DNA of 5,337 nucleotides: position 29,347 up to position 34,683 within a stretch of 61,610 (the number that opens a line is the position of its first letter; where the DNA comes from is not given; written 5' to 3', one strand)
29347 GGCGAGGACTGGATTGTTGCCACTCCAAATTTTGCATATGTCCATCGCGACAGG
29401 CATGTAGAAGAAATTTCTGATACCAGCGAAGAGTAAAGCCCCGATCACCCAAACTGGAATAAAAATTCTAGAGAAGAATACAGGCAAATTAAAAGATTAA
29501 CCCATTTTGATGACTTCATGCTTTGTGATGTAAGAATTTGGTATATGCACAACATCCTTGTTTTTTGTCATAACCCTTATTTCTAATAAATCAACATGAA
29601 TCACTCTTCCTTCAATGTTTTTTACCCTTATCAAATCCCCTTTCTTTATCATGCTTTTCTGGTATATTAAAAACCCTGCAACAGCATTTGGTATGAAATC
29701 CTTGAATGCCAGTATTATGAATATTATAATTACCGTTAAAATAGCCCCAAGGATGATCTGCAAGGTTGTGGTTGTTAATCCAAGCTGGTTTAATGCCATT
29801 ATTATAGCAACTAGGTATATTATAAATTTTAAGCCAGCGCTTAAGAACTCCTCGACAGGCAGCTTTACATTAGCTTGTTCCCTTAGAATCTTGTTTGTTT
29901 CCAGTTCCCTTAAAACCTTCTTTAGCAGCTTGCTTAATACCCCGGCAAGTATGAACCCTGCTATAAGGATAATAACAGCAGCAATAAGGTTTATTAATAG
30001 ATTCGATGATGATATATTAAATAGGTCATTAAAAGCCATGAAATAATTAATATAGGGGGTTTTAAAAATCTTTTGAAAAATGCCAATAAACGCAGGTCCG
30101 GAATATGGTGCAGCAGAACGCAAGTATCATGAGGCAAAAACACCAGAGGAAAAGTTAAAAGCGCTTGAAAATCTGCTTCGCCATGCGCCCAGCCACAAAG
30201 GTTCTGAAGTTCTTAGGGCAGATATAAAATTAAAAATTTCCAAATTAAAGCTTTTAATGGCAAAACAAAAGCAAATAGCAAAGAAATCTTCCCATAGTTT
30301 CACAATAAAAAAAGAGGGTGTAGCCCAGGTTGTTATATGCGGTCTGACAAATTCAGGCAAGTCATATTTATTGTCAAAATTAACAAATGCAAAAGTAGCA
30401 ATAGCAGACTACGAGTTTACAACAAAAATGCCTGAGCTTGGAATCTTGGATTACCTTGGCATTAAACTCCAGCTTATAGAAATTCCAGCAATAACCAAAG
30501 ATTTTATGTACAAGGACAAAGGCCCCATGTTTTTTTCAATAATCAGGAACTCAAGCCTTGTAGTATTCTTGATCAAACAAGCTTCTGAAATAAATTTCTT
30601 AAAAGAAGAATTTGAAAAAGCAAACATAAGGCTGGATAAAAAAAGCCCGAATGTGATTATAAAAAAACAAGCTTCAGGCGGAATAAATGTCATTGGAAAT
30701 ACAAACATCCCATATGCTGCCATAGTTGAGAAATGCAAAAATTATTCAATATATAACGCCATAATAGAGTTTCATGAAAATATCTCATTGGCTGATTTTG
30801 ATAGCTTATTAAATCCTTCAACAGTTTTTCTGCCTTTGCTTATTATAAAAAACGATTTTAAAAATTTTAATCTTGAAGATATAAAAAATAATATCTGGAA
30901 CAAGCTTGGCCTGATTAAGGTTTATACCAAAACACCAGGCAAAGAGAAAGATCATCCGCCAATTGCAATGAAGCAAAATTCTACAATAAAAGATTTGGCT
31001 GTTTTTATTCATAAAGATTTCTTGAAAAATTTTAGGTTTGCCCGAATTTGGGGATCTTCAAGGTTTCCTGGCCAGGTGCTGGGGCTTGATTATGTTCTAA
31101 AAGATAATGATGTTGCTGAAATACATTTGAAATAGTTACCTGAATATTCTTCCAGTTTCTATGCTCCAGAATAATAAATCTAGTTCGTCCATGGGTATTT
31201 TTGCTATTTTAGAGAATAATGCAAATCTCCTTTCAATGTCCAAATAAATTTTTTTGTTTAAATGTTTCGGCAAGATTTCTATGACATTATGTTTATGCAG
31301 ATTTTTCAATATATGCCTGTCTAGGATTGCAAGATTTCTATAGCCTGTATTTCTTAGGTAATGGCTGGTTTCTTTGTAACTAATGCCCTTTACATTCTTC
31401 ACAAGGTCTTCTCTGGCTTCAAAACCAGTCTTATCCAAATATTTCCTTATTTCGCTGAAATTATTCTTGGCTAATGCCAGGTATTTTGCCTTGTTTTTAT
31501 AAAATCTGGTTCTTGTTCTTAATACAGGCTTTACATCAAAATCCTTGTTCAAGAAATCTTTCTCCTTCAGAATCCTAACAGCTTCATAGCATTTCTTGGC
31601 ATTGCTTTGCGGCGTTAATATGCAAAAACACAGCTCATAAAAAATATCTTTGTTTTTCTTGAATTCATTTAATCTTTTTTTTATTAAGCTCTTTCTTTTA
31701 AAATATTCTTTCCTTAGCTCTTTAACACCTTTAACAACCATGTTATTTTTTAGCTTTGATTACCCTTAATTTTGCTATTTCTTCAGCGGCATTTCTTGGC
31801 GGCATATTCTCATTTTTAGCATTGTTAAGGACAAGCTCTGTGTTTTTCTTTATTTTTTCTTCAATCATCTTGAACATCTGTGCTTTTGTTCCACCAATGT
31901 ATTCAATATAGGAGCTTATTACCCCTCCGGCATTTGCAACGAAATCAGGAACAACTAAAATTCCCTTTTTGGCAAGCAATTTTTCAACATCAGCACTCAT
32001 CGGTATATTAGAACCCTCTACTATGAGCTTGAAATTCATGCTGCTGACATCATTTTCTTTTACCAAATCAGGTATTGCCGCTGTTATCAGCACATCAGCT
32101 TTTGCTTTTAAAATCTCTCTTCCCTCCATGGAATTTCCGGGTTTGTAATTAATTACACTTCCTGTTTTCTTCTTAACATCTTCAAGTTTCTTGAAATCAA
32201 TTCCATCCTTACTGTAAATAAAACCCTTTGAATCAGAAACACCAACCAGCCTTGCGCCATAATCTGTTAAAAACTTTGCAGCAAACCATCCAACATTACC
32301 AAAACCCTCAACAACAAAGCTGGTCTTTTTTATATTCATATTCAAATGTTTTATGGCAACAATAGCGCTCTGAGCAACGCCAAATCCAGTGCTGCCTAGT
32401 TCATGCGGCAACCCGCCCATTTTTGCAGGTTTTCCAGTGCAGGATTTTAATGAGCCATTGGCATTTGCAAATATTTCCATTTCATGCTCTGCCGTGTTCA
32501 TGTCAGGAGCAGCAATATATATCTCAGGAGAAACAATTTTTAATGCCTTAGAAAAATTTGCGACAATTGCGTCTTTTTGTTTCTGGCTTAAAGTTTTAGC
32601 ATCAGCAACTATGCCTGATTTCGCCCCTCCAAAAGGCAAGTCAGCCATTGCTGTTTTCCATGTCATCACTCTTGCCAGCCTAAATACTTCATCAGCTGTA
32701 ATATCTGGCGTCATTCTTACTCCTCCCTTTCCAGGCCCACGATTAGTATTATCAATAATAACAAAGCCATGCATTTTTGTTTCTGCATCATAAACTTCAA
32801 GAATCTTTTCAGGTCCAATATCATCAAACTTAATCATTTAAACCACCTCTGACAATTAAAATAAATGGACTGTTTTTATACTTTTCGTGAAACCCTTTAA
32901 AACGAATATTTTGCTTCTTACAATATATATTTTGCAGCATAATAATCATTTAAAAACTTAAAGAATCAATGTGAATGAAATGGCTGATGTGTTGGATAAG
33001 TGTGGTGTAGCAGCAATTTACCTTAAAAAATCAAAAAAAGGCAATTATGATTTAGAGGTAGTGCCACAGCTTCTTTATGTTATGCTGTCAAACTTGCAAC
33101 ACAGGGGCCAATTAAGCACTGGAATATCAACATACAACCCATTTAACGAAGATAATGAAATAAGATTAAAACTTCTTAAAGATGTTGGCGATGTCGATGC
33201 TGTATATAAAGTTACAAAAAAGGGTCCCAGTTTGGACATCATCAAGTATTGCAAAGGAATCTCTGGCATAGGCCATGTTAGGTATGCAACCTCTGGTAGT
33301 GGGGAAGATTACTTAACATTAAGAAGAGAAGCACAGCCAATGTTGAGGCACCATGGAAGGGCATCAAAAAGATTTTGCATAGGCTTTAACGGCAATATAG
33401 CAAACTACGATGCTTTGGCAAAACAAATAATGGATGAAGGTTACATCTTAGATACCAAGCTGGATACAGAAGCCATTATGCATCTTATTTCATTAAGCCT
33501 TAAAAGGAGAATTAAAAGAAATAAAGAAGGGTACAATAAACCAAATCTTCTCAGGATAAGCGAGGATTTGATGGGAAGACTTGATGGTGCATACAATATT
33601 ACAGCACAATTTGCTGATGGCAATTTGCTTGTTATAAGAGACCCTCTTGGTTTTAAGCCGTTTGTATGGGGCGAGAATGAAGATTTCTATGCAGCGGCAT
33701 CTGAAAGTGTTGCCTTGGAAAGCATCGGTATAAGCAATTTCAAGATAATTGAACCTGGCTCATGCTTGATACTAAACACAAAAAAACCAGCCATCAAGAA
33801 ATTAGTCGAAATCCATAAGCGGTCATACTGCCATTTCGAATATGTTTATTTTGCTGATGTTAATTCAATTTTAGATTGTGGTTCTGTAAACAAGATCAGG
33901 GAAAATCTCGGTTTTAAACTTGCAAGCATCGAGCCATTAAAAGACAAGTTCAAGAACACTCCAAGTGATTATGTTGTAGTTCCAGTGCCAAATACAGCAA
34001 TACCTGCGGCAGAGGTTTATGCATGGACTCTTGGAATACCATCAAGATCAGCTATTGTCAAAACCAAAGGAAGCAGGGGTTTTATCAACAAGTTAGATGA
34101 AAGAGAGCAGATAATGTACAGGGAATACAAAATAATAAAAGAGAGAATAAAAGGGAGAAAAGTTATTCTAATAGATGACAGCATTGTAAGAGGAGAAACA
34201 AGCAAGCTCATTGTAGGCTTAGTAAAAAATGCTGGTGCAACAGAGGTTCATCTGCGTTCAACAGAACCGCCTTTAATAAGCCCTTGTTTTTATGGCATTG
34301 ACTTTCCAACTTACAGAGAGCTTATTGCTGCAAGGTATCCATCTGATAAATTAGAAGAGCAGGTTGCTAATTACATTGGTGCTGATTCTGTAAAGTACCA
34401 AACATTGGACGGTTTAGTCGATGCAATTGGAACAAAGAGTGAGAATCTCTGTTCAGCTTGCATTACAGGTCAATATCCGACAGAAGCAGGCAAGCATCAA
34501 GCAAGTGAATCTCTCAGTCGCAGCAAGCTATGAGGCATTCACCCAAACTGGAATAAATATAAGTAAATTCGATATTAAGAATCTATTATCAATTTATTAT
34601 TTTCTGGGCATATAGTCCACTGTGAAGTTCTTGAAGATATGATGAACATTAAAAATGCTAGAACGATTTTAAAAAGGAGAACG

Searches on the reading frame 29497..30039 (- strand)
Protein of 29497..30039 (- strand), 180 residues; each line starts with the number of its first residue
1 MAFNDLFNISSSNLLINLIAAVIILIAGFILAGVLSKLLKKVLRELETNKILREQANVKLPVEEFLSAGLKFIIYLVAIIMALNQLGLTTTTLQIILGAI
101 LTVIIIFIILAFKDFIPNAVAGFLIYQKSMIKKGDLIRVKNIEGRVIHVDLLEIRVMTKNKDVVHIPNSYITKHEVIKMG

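Call 44: search_protein_families(library=pfam, proteins=[window:29497-30039:-], max_evalue=0.001)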
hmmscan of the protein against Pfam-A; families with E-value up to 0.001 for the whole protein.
window:29497-30039:- (180 aa): 2 families
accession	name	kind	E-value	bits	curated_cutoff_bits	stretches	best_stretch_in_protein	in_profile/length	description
PF00924.24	MS_channel_2nd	-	3.6e-13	49.9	20.2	1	115-176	2-63/68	Mechanosensitive ion channel, beta-domain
PF05552.17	MS_channel_1st_1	-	2.2e-07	31.1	22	1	15-49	14-48/50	Mechanosensitive ion channel, conserved TM helix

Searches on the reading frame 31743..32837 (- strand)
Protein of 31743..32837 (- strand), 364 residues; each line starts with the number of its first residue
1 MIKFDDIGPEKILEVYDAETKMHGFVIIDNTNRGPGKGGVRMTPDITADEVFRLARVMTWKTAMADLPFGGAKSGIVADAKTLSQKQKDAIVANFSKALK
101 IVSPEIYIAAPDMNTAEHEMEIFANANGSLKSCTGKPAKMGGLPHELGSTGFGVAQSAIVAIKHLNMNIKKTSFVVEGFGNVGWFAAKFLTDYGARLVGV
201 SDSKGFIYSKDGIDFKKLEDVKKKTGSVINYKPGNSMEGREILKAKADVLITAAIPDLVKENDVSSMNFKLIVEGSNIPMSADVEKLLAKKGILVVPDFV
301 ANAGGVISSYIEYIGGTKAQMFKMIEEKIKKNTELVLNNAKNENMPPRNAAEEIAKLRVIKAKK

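Call 45: search_protein_families(library=pfam, proteins=[window:31743-32837:-], max_evalue=0.001)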
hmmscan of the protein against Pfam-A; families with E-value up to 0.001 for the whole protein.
window:31743-32837:- (364 aa): 2 families
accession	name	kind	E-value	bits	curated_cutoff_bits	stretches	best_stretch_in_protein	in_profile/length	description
PF00208.27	ELFV_dehydrog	-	1.4e-53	182.6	23.4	1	141-363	1-237/241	Glutamate/Leucine/Phenylalanine/Valine dehydrogenase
PF02812.23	ELFV_dehydrog_N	-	4.3e-28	98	25.3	1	22-125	21-125/129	Glu/Leu/Phe/Val dehydrogenase, dimerisation domain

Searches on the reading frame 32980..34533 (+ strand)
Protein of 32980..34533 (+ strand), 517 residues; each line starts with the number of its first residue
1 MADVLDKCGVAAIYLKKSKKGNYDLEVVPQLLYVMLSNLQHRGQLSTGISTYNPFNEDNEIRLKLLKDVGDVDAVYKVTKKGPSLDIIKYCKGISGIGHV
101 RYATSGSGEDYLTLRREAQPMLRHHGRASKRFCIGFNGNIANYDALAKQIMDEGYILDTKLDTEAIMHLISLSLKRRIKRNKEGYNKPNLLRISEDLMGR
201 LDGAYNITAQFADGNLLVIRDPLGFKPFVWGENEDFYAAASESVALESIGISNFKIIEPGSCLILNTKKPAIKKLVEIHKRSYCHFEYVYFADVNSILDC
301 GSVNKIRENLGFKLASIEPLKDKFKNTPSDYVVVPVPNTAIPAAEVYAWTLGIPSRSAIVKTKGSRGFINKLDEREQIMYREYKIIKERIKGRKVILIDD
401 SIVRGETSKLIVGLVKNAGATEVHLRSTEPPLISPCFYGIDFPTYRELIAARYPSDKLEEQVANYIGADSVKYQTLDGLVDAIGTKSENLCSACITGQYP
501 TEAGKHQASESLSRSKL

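Call 45: search_protein_families(library=pfam, proteins=[window:32980-34533:+], max_evalue=0.001)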
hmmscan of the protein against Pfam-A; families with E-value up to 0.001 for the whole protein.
window:32980-34533:+ (517 aa): 3 families
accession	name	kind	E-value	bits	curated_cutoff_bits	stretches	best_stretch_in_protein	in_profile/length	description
PF13537.11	GATase_7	-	6.6e-16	58.9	25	1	115-247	10-122/123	Glutamine amidotransferase domain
PF13522.11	GATase_6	-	3.5e-13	50.1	27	1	92-242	9-130/130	Glutamine amidotransferase domain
PF00156.33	Pribosyltran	-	3.1e-05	23.8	26.3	1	308-425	7-120/158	Phosphoribosyl transferase domain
